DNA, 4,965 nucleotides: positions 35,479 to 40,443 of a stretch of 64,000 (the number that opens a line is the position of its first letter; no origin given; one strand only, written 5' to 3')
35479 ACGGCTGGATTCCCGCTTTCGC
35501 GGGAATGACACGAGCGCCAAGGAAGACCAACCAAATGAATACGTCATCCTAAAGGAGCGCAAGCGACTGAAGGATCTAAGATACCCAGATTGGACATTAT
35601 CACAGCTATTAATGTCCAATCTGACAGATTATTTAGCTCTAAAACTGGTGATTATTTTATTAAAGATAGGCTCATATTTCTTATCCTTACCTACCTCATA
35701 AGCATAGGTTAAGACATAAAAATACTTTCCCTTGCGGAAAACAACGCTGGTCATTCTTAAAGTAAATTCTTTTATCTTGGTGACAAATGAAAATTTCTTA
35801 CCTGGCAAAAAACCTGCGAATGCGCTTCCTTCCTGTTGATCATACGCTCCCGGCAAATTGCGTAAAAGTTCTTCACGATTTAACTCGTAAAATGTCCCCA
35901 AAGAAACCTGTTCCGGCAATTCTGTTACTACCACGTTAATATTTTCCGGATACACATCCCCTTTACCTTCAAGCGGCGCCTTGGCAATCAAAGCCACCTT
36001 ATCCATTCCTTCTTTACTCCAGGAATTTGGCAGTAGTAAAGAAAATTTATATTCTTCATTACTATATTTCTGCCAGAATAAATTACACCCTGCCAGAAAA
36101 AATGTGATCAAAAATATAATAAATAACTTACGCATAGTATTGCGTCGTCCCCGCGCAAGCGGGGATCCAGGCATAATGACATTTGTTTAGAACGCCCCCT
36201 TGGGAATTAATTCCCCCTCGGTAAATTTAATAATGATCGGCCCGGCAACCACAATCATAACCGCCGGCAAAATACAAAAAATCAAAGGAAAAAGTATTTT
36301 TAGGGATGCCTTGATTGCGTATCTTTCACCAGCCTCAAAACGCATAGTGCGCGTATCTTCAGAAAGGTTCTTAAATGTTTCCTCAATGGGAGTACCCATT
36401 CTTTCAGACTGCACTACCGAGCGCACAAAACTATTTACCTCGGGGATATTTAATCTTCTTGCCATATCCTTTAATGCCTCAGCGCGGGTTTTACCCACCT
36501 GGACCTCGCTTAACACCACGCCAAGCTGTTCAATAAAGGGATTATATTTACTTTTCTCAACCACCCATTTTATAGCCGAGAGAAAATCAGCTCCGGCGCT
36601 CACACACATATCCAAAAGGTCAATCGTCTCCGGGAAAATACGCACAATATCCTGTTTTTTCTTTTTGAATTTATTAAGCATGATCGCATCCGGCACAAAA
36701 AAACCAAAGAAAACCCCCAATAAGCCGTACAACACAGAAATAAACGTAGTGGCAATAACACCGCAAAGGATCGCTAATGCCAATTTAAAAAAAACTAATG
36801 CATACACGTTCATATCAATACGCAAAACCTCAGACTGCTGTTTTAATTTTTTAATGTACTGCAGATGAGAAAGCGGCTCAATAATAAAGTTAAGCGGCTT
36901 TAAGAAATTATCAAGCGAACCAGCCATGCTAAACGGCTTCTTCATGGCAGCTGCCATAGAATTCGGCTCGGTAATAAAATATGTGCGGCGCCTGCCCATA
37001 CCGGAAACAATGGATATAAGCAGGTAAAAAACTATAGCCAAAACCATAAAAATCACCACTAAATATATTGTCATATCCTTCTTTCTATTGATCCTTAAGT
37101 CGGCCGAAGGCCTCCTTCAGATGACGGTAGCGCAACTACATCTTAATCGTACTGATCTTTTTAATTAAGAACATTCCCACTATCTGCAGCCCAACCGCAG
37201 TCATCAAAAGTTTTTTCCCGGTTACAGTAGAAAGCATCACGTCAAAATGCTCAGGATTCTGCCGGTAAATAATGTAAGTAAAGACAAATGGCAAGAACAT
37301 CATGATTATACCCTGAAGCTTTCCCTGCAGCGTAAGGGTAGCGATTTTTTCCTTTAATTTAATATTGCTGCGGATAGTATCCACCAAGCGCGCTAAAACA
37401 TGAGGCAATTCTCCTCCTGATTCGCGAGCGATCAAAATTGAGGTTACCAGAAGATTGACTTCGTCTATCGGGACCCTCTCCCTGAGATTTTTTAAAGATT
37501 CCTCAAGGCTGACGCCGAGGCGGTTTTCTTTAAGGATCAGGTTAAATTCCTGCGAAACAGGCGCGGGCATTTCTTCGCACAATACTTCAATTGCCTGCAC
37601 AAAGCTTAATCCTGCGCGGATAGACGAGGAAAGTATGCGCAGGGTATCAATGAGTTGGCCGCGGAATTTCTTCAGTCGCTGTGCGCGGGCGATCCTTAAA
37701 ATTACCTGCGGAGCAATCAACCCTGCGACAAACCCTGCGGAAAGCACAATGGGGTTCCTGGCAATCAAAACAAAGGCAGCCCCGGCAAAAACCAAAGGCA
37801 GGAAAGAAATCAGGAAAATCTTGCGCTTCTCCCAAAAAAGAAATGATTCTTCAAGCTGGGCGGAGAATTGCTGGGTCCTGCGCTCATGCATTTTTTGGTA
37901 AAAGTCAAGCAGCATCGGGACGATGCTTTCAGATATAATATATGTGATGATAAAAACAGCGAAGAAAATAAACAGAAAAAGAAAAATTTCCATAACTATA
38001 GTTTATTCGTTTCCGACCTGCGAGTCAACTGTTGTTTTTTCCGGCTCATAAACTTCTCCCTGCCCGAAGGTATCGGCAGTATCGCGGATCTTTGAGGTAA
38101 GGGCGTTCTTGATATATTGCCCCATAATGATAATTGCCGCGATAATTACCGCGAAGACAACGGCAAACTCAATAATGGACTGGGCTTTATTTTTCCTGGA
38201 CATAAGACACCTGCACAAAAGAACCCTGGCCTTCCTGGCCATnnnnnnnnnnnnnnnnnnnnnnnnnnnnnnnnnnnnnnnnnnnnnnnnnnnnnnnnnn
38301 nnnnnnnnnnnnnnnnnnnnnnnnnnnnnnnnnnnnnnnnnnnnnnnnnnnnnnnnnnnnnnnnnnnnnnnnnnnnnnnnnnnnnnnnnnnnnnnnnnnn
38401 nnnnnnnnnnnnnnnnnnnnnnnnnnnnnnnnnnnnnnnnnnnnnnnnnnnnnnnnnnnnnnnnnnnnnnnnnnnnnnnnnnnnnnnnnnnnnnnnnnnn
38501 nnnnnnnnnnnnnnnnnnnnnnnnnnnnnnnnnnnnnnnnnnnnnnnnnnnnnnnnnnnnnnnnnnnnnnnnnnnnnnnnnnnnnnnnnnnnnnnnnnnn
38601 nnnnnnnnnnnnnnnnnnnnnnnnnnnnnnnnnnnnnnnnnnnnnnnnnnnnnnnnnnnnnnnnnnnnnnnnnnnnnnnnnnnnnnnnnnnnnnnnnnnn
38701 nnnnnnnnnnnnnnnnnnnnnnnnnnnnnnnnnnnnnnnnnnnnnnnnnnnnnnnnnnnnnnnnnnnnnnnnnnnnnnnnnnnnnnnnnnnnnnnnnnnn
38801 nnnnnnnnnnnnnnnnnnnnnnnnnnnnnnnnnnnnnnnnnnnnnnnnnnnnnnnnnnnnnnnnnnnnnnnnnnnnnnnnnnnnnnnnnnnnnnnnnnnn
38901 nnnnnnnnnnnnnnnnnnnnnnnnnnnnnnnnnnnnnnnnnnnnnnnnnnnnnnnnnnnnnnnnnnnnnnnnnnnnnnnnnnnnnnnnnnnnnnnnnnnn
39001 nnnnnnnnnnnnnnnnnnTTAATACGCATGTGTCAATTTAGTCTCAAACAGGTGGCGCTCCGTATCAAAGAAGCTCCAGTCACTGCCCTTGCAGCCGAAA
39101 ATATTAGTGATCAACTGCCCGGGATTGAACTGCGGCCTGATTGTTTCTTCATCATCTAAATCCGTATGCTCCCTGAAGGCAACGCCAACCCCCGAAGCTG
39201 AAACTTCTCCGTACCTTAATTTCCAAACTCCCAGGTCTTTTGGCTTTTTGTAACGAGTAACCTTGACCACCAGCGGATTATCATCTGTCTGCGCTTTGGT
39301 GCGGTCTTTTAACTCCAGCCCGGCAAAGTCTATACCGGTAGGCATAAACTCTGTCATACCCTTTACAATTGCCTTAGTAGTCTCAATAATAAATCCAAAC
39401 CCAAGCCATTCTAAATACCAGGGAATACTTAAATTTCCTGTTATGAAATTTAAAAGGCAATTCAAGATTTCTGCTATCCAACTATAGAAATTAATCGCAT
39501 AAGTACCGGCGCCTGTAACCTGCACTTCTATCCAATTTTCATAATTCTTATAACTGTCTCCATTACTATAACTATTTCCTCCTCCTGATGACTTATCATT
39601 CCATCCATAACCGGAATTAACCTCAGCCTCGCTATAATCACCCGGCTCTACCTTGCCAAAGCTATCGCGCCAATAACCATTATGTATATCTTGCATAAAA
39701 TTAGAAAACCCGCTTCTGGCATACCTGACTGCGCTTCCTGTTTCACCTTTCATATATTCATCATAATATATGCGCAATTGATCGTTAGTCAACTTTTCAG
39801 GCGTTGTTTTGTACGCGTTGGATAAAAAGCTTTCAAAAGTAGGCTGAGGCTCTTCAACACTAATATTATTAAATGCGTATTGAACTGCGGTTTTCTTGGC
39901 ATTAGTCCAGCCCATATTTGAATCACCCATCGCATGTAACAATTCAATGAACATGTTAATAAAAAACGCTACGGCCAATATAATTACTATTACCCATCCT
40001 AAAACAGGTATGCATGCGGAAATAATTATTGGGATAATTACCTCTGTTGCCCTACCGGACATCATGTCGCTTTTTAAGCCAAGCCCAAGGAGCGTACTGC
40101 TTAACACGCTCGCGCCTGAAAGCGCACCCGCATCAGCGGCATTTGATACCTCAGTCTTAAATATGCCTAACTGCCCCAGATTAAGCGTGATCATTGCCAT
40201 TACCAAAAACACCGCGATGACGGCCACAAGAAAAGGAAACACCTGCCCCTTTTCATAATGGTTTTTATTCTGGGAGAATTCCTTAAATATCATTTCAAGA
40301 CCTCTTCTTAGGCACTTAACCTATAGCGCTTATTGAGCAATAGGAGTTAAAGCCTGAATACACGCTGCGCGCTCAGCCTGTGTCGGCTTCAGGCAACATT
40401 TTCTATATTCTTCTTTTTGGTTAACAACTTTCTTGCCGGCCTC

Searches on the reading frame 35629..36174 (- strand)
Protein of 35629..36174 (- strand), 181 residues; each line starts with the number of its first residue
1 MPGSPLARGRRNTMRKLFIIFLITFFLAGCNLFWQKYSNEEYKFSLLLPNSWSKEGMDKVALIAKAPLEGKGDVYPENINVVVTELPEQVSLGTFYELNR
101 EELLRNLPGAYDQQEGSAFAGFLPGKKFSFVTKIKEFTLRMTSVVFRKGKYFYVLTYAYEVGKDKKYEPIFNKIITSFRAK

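Call 22: search_protein_families(library=pfam, proteins=[window:35629-36174:-], max_evalue=0.1)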
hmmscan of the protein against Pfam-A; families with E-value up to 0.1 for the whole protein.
window:35629-36174:- (181 aa): 3 families
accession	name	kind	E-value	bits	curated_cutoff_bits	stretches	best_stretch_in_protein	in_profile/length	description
PF01789.22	PsbP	-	1.8e-05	25.2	23.5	1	35-94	4-59/155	PsbP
PF08139.17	LPAM_1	-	0.00013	22.7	20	1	14-31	1-18/18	Prokaryotic membrane lipoprotein lipid attachment site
PF18933.6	PsbP_2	-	0.00021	21.8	27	1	35-179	45-183/184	PsbP-like protein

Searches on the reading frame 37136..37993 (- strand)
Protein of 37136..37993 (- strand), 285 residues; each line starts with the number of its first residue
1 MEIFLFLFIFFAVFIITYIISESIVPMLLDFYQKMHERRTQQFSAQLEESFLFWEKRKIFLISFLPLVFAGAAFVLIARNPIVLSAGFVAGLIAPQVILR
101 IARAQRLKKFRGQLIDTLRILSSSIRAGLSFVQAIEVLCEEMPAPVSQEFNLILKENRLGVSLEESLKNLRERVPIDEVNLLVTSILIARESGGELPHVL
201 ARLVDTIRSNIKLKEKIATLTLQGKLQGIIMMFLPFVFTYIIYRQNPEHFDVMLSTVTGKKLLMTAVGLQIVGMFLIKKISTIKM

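Call 9: search_protein_families(library=pfam, proteins=[window:37136-37993:-], max_evalue=0.01)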
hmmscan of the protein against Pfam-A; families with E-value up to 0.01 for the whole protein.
window:37136-37993:- (285 aa): 1 family
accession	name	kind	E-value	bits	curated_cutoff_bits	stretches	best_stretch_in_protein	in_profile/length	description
PF00482.28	T2SSF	-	4.9e-21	75.4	25.2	1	118-242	2-123/125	Type II secretion system (T2SS), protein F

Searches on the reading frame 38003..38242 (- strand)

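Call 22: search_protein_families(library=pfam, proteins=[window:38003-38242:-], max_evalue=0.1)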
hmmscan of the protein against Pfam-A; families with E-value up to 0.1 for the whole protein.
window:38003-38242:- (79 aa): 1 family
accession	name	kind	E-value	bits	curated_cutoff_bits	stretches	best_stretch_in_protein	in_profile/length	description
PF11694.13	DUF3290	-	0.00076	19.9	31.3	1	16-54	10-48/144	Protein of unknown function (DUF3290)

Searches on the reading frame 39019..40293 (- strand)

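Call 9: search_protein_families(library=pfam, proteins=[window:39019-40293:-], max_evalue=0.01)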
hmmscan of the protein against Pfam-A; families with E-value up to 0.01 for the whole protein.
window:39019-40293:- (424 aa): 1 family
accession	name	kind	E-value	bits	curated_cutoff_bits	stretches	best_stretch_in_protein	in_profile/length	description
PF13400.11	Tad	-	2.2e-05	25.1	22.3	1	16-62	1-46/47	Putative Flp pilus-assembly TadE/G-like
